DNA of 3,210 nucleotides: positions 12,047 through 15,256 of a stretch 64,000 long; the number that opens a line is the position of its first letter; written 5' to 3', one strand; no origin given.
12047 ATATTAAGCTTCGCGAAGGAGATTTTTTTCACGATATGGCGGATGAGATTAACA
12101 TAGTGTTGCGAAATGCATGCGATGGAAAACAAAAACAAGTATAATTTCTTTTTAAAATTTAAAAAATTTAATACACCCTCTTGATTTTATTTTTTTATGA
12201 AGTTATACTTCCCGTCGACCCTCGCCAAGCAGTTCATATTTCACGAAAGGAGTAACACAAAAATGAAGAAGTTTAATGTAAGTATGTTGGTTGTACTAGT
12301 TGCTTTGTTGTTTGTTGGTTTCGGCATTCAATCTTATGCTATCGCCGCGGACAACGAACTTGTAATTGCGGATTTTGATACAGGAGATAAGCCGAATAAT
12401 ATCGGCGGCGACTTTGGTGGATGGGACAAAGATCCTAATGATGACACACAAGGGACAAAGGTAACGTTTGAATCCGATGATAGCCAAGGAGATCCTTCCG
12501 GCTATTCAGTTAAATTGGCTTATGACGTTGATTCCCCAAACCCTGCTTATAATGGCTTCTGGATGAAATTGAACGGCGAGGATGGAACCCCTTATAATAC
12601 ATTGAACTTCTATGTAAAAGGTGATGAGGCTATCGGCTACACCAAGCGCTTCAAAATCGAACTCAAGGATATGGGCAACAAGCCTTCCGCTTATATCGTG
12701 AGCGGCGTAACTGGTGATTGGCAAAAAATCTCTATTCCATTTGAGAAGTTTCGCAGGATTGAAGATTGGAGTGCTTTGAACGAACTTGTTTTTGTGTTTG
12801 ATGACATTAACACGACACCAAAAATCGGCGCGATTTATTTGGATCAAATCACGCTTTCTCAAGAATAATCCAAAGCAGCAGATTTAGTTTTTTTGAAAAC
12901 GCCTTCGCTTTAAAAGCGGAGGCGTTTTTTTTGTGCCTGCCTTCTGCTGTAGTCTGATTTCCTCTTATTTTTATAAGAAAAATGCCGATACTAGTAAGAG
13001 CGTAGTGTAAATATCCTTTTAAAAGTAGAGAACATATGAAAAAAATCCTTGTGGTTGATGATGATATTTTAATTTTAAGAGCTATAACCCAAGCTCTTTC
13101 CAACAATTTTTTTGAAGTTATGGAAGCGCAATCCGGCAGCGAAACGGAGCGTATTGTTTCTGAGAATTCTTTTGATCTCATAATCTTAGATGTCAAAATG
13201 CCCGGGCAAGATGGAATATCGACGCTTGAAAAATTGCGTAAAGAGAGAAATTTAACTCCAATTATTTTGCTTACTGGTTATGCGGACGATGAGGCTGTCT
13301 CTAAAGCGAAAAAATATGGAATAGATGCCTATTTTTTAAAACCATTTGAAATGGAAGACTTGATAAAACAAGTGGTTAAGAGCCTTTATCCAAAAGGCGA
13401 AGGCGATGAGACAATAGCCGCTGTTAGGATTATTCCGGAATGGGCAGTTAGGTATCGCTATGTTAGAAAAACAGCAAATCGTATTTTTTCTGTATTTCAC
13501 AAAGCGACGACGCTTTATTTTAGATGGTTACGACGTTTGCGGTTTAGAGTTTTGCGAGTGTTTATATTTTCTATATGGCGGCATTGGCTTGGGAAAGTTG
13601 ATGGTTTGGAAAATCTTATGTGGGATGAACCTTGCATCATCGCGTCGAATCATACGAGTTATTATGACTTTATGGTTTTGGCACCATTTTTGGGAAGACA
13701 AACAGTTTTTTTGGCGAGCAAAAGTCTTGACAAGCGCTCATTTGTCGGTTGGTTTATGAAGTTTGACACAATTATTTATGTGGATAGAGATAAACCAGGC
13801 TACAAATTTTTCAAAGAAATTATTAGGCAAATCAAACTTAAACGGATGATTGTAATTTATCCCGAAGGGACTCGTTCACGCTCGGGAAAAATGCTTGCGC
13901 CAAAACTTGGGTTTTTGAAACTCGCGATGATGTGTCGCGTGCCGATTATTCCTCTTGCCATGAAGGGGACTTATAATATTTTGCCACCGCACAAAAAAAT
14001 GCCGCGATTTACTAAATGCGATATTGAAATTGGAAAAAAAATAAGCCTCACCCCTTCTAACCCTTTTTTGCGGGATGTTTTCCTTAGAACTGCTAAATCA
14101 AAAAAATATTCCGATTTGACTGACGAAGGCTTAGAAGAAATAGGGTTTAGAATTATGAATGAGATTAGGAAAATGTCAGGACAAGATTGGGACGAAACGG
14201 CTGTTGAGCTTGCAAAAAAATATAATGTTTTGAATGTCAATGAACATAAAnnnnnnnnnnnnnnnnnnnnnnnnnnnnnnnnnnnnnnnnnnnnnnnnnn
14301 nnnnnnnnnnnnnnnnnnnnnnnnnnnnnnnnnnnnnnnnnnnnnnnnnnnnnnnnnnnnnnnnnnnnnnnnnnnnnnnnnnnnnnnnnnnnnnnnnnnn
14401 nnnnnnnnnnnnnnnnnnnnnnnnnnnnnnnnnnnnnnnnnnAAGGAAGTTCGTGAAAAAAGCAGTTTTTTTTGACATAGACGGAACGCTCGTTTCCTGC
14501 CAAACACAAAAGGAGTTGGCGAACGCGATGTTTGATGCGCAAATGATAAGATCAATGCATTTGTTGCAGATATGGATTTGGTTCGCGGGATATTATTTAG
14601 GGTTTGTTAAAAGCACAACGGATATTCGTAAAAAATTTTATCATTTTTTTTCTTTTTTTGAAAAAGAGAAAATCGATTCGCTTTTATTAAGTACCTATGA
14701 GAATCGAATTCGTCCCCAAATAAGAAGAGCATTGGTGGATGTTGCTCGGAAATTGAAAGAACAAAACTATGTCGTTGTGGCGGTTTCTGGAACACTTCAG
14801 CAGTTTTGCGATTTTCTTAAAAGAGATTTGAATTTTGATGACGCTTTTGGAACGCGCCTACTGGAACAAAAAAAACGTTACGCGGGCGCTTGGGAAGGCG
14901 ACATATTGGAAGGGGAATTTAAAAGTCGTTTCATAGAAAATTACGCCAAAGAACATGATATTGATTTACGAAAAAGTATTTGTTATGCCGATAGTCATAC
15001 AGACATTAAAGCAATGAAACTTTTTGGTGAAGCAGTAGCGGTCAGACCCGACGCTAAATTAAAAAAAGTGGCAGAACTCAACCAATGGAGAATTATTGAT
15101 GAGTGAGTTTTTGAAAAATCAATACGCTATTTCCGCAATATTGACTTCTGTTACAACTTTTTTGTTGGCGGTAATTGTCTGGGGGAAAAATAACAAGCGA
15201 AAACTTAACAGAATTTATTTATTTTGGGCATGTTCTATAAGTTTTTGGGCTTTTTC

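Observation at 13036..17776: Two-component-wired lipid acylation module: REC-PlsC fusion + HAD-IB hydrolase + 8-9 TM sensor kinase + orphan REC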

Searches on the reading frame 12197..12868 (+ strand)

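Call 3: search_protein_families(library=pfam, proteins=[window:12197-12868:+], max_evalue=0.01)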
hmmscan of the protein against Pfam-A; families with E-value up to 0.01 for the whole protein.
window:12197-12868:+ (223 aa): 1 family
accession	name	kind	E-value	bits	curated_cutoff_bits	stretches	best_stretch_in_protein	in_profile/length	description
PF03425.19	CBM_11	-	1.2e-05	25.9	27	1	87-190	39-140/182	Carbohydrate binding domain (family 11)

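Call 4: search_protein_families(library=ncbifam, proteins=[window:12197-12868:+], max_evalue=0.01)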
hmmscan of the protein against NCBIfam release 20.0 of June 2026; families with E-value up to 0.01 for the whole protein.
window:12197-12868:+ (223 aa): 0 families

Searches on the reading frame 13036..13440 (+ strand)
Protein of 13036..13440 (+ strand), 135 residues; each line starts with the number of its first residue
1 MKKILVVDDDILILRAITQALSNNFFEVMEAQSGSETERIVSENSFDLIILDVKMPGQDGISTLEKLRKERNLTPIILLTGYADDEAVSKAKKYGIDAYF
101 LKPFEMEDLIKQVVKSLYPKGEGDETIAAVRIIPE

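Call 41: find_homologous_proteins(query=A5, max_evalue=1e-10)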
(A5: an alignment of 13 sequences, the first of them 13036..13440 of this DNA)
Query A5 (13 sequences) (135 aa, profile of the alignment): 5453 proteins with E <= 1e-10 among 8000 candidates; the best 120 are listed.
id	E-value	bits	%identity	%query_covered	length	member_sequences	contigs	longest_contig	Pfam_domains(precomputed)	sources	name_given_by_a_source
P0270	5.5e-70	253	43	90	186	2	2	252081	PF00072.31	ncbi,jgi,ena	-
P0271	5.3e-69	249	47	87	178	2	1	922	PF00072.31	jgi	-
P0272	5.4e-69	249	48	87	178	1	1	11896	PF00072.31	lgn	-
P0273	2.1e-68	247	48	90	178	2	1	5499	PF00072.31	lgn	-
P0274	9.0e-68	245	45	92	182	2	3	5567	PF00072.31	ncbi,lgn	-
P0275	2.4e-67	244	37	90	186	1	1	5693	PF00072.31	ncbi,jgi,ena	-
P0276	4.8e-64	233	38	91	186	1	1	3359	PF23198.2,PF00072.31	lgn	-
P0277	5.9e-64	233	36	88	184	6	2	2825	PF00072.31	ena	-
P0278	1.9e-63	231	49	87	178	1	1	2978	PF00072.31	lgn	-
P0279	2.7e-63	231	36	90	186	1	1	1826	PF23198.2,PF00072.31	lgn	-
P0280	6.4e-63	230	38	86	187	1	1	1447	PF00072.31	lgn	-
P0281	1.3e-62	228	48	87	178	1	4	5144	PF00072.31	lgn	-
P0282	1.4e-62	228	38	88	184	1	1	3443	PF00072.31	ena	-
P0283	1.5e-62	228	38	88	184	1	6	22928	PF00072.31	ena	-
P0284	1.5e-62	228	51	81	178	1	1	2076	PF00072.31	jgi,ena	-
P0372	3.3e-42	162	36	86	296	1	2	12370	PF00072.31,PF13279.13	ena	-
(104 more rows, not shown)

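Call 42: find_encoding_contigs(protein=P0372, flank=7000, max_places=3)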
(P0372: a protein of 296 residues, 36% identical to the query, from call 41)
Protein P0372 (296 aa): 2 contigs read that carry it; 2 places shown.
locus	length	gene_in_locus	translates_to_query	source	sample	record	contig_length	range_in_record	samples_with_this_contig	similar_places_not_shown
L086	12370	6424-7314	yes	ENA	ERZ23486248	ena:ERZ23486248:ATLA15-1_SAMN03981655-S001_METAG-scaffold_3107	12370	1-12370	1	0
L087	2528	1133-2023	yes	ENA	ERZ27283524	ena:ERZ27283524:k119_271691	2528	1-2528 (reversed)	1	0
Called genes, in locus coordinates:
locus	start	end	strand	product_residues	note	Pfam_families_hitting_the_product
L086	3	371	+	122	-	?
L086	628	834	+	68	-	PF12728:HTH_17, PF00376:MerR (weak)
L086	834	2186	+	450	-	PF03349:Toluene_X, PF13505:OMP_b-brl (faint), PF03895:YadA_anchor (faint)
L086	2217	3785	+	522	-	PF03364:Polyketide_cyc, PF10604:Polyketide_cyc2 (weak), PF01488:Shikimate_DH, PF02423:OCD_Mu_crystall (weak)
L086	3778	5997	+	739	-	PF16927:HisKA_7TM, PF13185:GAF_2 (weak), PF13492:GAF_3, PF00512:HisKA, PF02518:HATPase_c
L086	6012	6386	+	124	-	PF00072:Response_reg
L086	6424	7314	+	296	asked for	PF00072:Response_reg, PF13279:4HBT_2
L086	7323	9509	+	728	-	-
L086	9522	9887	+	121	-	PF00072:Response_reg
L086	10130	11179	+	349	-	-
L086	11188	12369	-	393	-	?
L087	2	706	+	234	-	?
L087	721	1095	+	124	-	PF00072:Response_reg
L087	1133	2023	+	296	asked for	PF00072:Response_reg, PF13279:4HBT_2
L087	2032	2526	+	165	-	?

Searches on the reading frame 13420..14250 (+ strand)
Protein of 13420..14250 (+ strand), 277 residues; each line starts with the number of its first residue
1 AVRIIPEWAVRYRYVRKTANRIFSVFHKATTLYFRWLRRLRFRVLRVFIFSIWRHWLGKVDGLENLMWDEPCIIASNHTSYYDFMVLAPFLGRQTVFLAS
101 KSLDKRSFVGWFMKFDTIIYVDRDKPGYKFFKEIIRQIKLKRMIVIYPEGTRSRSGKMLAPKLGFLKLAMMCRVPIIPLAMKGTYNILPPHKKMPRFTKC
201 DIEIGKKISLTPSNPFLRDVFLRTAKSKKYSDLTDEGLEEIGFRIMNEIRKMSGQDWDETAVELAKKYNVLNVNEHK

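Call 14: find_related_loci(query=window:13420-14250:+, collection=genome_contigs, flank=6000)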
Query window:13420-14250:+ (277 aa) in genome_contigs; peptide patterns used: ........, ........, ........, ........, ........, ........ (x = any residue, [..] = any of these).
22 stretches matched a pattern, but none encodes a relative of the query by tblastn (E <= 1e-3).

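Call 17: find_related_loci(query=A2, collection=genome_contigs, flank=7000)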
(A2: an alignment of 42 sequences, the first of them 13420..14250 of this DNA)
Query A2 (277 aa) in genome_contigs; peptide patterns used: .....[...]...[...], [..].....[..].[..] (x = any residue, [..] = any of these).
171 stretches matched a pattern; 107 encode a relative of the query (tblastn E <= 1e-3); the best 80 are kept; 80 distinct loci.
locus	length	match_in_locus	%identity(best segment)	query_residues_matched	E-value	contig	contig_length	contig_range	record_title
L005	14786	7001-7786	67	10-271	7e-114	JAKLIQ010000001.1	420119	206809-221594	MAG: Candidatus Omnitrophota bacterium isolate RA.bin90 RA.bin90_1, whole genome shotgun sequence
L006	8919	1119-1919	55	10-276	7e-104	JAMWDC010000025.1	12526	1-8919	MAG: Candidatus Omnitrophota bacterium isolate QZM4_2.bins.380.Tibet NODE_20069_length_12526_cov_1.007259, whole genome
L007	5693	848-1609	56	10-261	3e-97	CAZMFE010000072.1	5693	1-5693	MAG TPA_asm: uncultured bacterium isolate binchicken_co21_479 genome assembly, contig: NODE_17485_length_5693_cov_6.3350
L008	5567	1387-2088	56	35-268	1e-91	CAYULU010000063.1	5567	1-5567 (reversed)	MAG TPA_asm: uncultured bacterium isolate SRP263991_co2_526 genome assembly, contig: NODE_25398_length_5567_cov_94.43777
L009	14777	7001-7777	54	11-267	1e-90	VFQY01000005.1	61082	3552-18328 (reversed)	MAG: Candidatus Omnitrophota bacterium isolate ZLKRG04 NODE_285_length_61082_cov_4.152014, whole genome shotgun sequence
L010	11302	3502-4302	47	10-274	9e-81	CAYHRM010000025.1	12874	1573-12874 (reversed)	MAG TPA_asm: uncultured Planctomycetales bacterium isolate ERP119705_co15_217 genome assembly, contig: NODE_5509_length_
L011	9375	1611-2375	54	10-262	3e-80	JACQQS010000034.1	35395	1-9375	MAG: Candidatus Omnitrophota bacterium isolate NC_groundwater_1339_Ag_S-0.2um_49_42 S_p2_S4_coassembly_k141_1282179, who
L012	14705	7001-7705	48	26-260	8e-80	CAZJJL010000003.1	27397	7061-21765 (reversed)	MAG TPA_asm: uncultured Planctomycetales bacterium isolate SRP278252_co1_68 genome assembly, contig: NODE_2827_length_27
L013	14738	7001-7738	45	27-267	2e-79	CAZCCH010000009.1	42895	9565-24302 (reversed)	MAG TPA_asm: uncultured Planctomycetia bacterium isolate SRP077602_co2_372 genome assembly, contig: NODE_1337_length_428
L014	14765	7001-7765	53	10-262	4e-77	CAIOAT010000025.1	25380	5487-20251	MAG: Candidatus Omnitrophica bacterium isolate AM-2014-D6_bin-627 genome assembly, contig: bin-627:25/50, whole genome s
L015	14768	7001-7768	41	11-267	2e-70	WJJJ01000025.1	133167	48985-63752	MAG: Candidatus Omnitrophota bacterium isolate Bin_019 k141_3471711, whole genome shotgun sequence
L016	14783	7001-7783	43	9-268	1e-69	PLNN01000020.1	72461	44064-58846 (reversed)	MAG: Candidatus Omnitrophota bacterium isolate fen_1320 73.20120800_E1X.39_contig_6894, whole genome shotgun sequence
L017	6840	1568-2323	44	10-261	4e-68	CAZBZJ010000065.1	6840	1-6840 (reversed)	MAG TPA_asm: uncultured Planctomycetia bacterium isolate SRP141376_co2_349 genome assembly, contig: NODE_19269_length_68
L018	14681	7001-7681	44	31-259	3e-67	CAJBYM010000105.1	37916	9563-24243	MAG: Candidatus Omnitrophica bacterium isolate Loc090907-5m_bin-489 genome assembly, contig: bin-489:105/139, whole geno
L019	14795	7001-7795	61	10-274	7e-114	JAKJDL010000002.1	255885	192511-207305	MAG: Candidatus Omnitrophota bacterium isolate UR.bin134 NODE_2_length_255885_cov_4.252549, whole genome shotgun sequenc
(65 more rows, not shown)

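Call 23: search_solved_structures(query=A2, max_evalue=0.01, show_alignments=1)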
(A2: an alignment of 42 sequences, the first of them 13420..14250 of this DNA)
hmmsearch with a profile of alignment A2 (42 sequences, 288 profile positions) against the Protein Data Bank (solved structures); distinct sequences matched with E-value up to 0.01: 3.
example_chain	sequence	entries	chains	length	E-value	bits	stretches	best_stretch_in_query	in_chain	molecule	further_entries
5kym_A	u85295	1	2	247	1.1e-26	96.7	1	66-198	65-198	1-acyl-sn-glycerol-3-phosphate acyltransferase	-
9vuq_E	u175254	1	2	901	0.0002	23.7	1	51-178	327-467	Glycerol-3-phosphate acyltransferase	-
8e4y_A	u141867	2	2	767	0.00034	23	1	18-185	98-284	Glycerol-3-phosphate acyltransferase 1, mitochondrial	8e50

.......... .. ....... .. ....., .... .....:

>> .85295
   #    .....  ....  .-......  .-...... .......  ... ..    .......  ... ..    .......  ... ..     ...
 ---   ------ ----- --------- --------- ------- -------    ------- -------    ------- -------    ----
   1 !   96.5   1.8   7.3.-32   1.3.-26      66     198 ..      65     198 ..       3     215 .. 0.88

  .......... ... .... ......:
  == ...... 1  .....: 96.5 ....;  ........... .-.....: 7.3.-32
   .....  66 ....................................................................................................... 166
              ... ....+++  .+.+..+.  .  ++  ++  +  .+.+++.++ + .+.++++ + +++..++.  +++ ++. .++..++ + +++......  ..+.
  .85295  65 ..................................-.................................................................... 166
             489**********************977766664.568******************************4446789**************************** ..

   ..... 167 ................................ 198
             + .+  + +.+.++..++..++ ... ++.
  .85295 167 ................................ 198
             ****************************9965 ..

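Call 75: search_protein_families(library=pfam, proteins=[L009:5510-6925:+, L009:4242-5012:+], max_evalue=0.001)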
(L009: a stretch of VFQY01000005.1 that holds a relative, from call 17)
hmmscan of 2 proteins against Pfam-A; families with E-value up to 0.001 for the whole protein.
L009:5510-6925:+ (471 aa): 1 family
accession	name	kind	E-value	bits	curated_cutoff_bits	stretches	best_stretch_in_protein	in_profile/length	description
PF03349.22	Toluene_X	-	2e-45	155.5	29.7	1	48-451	9-421/421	Outer membrane protein transport protein (OMPP1/FadL/TodX)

L009:4242-5012:+ (256 aa): 1 family
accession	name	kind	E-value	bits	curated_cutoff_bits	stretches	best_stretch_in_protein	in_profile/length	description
PF02518.31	HATPase_c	-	8.5e-10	39.5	26.4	1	183-255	35-109/111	Histidine kinase-, DNA gyrase B-, and HSP90-like ATPase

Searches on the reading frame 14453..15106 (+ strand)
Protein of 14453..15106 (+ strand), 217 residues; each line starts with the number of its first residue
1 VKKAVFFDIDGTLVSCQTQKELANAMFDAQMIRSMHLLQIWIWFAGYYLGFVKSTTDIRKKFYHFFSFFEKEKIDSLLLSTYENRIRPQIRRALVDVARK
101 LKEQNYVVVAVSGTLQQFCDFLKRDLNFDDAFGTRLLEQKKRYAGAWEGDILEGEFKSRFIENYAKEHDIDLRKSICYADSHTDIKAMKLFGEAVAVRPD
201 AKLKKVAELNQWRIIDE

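Call 3: search_protein_families(library=pfam, proteins=[window:14453-15106:+], max_evalue=0.01)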
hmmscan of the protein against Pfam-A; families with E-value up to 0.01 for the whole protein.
window:14453-15106:+ (217 aa): 4 families
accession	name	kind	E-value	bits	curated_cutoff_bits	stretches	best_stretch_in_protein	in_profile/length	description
PF12710.13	HAD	-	5.1e-21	76.4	27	1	5-189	1-189/189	haloacid dehalogenase-like hydrolase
PF00702.32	Hydrolase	-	1.3e-07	32.6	26.4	1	3-192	2-191/191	haloacid dehalogenase-like hydrolase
PF08282.18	Hydrolase_3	-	0.00037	20.7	20.9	0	157-198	188-229/255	haloacid dehalogenase-like hydrolase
PF24694.1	LNS2_PITM1-3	-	0.00051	20.5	27.7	0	76-188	8-110/124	PITM 1-3, LNS2 domain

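Call 4: search_protein_families(library=ncbifam, proteins=[window:14453-15106:+], max_evalue=0.01)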
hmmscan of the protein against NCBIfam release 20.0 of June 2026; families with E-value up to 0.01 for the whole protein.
window:14453-15106:+ (217 aa): 14 families
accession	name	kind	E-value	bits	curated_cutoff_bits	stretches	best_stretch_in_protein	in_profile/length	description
TIGR01490.1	HAD-SF-IB-hyp1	subfamily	4.9e-28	98.8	98.3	1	4-202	1-201/202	HAD-IB family hydrolase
TIGR00338.1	serB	equivalog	1e-19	71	144.15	1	91-209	87-205/219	phosphoserine phosphatase SerB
TIGR01488.1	HAD-SF-IB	subfamily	2.7e-15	56.8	45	1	4-190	1-176/177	HAD-IB family phosphatase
NF052360.1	HolPasePseu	equivalog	1.4e-13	51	280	1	5-216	4-216/218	histidinol-phosphatase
NF008350.0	PRK11133.1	equivalog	3e-11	43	413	1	93-208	185-300/324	phosphoserine phosphatase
NF052359.1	HolPaseNeis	equivalog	4.1e-10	39.7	400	1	5-216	4-219/221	histidinol-phosphatase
TIGR01491.1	HAD-SF-IB-PSPlk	hypoth_equivalog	2.6e-07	30.6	151.9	1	2-207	4-198/201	phosphoserine phosphatase-like hydrolase, archaeal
NF045966.1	YcsE_rel_Pase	equivalog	3.2e-05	23.5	220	0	157-208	192-244/265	YcsE-related riboflavin metabolism phosphatase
TIGR01662.1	HAD-SF-IIIA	subfamily_domain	6.2e-05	23.1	44.6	0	3-39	1-38/141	HAD-IIIA family hydrolase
TIGR00099.1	Cof-subfamily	subfamily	0.00015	21.4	137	0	157-199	189-231/256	Cof-type HAD-IIB family hydrolase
TIGR01487.1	Pglycolate_arch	equivalog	0.00086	19.2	122.75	0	90-132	19-61/215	phosphoglycolate phosphatase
NF002245.0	PRK01158.1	equivalog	0.0014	18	198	0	157-208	158-210/233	phosphoglycolate phosphatase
NF009695.0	PRK13222.1-2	equivalog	0.0015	18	225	0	2-135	6-140/226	phosphoglycolate phosphatase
TIGR01656.1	Histidinol-ppas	subfamily_domain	0.0045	16.9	84.15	0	160-194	107-141/149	histidinol-phosphate phosphatase domain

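Call 24: search_solved_structures(query=window:14453-15106:+, max_evalue=0.01)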
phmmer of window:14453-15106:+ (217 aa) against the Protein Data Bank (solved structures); distinct sequences matched with E-value up to 0.01: 4.
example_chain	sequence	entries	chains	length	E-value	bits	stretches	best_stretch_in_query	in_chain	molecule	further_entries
1f5s_A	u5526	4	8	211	5.1e-12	49.5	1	2-207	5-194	PHOSPHOSERINE PHOSPHATASE (PSP) | Phosphoserine Phosphatase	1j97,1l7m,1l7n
1l7o_A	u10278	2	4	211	2.3e-11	47.4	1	85-207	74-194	PHOSPHOSERINE PHOSPHATASE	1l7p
3n28_A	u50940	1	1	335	4e-05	27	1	98-205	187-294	Phosphoserine phosphatase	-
3m1y_A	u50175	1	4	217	0.0013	22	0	4-189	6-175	Phosphoserine phosphatase (SerB)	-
